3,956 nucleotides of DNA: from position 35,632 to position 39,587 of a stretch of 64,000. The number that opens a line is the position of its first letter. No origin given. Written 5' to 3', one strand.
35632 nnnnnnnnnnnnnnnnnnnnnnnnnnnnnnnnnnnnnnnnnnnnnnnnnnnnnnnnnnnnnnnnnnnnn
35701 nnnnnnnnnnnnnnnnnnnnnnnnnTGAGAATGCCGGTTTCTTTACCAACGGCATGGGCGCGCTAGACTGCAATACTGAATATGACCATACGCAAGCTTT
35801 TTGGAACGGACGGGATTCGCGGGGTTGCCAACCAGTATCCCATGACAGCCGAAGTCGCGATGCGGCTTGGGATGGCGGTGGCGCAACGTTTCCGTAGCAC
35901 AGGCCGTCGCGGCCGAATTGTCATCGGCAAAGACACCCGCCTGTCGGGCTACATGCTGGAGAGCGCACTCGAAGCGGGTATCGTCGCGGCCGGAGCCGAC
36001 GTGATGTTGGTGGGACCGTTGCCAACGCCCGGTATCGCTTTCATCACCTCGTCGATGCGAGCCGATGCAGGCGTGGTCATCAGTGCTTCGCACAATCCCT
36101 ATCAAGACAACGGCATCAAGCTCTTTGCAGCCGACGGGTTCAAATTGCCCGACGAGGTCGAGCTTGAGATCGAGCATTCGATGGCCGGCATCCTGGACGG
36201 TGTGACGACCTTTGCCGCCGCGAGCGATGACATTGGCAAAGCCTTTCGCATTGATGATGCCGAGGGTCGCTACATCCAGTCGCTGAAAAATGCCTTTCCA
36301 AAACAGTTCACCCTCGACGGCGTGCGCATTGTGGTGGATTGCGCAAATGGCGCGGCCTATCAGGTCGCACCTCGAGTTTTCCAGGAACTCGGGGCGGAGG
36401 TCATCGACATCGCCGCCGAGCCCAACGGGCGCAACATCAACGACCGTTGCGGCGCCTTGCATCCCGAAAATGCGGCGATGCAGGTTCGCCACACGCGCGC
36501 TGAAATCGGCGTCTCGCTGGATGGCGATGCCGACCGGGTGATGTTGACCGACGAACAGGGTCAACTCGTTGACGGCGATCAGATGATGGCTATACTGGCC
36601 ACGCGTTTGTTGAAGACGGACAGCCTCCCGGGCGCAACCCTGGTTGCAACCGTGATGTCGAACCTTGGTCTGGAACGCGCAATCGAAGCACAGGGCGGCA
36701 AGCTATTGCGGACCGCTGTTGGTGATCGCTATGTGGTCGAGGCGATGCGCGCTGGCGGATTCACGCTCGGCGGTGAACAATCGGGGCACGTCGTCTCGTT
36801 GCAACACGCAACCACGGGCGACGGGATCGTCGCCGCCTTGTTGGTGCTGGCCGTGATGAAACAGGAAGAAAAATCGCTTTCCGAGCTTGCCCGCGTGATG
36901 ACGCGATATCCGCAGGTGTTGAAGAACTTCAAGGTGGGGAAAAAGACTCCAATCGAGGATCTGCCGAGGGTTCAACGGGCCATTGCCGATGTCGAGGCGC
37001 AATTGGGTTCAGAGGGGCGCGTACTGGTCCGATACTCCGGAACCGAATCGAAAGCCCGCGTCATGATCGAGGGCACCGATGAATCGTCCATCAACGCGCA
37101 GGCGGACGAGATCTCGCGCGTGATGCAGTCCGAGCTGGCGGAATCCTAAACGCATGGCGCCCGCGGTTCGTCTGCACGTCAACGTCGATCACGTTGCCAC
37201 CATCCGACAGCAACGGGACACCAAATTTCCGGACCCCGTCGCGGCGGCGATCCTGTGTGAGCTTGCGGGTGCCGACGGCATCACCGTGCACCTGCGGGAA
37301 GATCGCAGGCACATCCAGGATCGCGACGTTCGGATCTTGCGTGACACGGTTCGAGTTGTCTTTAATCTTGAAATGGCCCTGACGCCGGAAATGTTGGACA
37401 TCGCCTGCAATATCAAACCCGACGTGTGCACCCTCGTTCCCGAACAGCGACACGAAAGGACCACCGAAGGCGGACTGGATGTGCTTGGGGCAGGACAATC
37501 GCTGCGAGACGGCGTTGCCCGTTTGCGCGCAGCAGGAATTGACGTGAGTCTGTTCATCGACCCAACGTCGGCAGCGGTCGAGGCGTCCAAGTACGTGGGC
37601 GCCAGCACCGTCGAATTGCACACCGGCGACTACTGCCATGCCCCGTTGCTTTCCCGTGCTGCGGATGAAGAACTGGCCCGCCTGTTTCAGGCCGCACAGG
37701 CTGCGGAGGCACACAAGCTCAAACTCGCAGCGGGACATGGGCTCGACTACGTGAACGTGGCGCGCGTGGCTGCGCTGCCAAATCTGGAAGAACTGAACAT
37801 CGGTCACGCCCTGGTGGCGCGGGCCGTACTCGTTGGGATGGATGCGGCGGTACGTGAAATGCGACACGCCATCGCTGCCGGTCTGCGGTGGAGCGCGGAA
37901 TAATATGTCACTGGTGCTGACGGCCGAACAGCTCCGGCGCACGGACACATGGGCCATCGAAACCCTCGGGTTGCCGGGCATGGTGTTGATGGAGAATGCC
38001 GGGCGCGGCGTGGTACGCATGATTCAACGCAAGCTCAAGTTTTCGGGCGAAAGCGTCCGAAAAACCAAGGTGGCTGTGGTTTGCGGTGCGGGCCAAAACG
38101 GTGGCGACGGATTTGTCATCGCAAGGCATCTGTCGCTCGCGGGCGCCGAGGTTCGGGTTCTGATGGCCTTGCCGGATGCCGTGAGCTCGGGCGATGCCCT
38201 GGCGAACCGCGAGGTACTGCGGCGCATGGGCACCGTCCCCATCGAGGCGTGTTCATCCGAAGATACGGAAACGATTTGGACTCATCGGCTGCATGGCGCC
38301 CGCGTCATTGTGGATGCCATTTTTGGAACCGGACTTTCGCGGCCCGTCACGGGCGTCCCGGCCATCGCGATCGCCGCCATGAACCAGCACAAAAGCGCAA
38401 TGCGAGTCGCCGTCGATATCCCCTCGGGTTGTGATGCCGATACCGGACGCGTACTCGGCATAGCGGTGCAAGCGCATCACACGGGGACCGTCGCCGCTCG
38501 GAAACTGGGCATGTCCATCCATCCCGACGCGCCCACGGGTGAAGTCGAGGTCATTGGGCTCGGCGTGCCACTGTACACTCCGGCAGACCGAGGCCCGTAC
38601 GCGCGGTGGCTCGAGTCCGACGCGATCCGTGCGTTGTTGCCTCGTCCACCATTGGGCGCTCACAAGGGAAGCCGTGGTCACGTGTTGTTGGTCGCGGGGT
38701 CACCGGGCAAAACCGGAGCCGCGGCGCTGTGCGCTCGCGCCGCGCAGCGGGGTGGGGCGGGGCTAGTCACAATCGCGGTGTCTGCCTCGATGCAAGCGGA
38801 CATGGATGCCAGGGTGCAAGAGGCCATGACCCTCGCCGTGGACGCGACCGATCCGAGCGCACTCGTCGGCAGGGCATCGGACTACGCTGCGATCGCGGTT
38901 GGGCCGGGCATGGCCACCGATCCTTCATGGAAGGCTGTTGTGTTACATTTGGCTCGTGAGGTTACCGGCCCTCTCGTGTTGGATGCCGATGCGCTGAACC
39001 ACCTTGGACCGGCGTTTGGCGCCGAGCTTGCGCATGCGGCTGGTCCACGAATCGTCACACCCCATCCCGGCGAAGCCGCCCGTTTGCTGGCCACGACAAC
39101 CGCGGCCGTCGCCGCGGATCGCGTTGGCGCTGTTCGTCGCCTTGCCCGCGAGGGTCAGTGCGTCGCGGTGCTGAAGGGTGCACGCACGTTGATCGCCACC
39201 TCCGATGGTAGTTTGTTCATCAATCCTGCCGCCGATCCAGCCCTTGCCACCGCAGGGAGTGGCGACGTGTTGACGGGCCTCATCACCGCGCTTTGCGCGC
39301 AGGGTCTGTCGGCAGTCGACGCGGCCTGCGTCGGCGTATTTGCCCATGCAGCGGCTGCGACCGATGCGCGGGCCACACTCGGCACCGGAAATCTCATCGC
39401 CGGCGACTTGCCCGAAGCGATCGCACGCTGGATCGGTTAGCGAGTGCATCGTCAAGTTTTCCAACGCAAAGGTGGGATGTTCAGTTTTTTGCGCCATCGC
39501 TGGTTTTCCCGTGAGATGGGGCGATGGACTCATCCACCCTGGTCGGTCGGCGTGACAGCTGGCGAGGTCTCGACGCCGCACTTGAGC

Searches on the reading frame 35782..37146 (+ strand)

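Call 55: search_protein_families(library=pfam, proteins=[window:35782-37146:+], max_evalue=0.001)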
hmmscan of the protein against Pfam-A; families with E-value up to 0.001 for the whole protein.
window:35782-37146:+ (455 aa): 4 families
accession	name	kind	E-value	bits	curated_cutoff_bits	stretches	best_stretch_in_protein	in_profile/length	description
PF02878.22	PGM_PMM_I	-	2.4e-44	150.8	22.5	1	4-135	1-132/138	Phosphoglucomutase/phosphomannomutase, alpha/beta/alpha domain I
PF02880.22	PGM_PMM_III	-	2.8e-39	134.3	20.7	1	264-376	1-115/115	Phosphoglucomutase/phosphomannomutase, alpha/beta/alpha domain III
PF00408.26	PGM_PMM_IV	-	1.3e-16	60.8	23.1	1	380-445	1-66/68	Phosphoglucomutase/phosphomannomutase, C-terminal domain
PF02879.22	PGM_PMM_II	-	1.8e-16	61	29.3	1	163-260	2-103/103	Phosphoglucomutase/phosphomannomutase, alpha/beta/alpha domain II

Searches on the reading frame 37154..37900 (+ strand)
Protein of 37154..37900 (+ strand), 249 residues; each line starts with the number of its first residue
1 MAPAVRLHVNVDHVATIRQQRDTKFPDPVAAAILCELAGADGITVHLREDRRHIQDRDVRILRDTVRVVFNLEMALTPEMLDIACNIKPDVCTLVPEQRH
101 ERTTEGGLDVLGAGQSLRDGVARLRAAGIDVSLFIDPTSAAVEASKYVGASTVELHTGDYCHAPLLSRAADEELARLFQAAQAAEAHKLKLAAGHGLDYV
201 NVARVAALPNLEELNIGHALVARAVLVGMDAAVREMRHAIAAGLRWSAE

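Call 55: search_protein_families(library=pfam, proteins=[window:37154-37900:+], max_evalue=0.001)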
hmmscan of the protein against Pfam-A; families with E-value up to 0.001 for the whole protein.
window:37154-37900:+ (249 aa): 1 family
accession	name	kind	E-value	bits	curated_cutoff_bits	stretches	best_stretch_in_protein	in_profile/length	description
PF03740.19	PdxJ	-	3e-96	321.5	24.5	1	6-240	1-234/234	Pyridoxal phosphate biosynthesis protein PdxJ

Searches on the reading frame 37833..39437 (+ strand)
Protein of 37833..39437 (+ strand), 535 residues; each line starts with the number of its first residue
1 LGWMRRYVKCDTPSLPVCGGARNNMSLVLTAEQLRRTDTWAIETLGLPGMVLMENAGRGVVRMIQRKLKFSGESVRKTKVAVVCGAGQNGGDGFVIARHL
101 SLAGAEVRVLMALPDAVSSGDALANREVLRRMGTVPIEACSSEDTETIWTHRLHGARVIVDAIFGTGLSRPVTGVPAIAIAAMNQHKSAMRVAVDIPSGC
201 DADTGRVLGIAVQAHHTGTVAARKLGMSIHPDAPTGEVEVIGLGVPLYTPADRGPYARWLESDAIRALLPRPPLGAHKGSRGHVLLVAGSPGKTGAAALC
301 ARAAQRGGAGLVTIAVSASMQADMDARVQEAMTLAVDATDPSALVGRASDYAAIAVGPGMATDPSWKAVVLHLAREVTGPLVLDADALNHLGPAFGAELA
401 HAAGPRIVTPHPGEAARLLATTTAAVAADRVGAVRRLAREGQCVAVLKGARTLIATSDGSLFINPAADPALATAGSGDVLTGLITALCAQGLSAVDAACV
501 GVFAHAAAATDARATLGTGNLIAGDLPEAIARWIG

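Call 55: search_protein_families(library=pfam, proteins=[window:37833-39437:+], max_evalue=0.001)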
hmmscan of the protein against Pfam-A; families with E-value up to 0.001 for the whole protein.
window:37833-39437:+ (535 aa): 2 families
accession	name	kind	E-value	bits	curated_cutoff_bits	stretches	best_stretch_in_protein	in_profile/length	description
PF01256.23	Carb_kinase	-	2.9e-50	171.5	27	1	284-522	1-232/242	NAD(P)H-hydrate dehydratase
PF03853.21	YjeF_N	-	1.8e-45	155.4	24.9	1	51-226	3-169/169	YjeF-related protein N-terminus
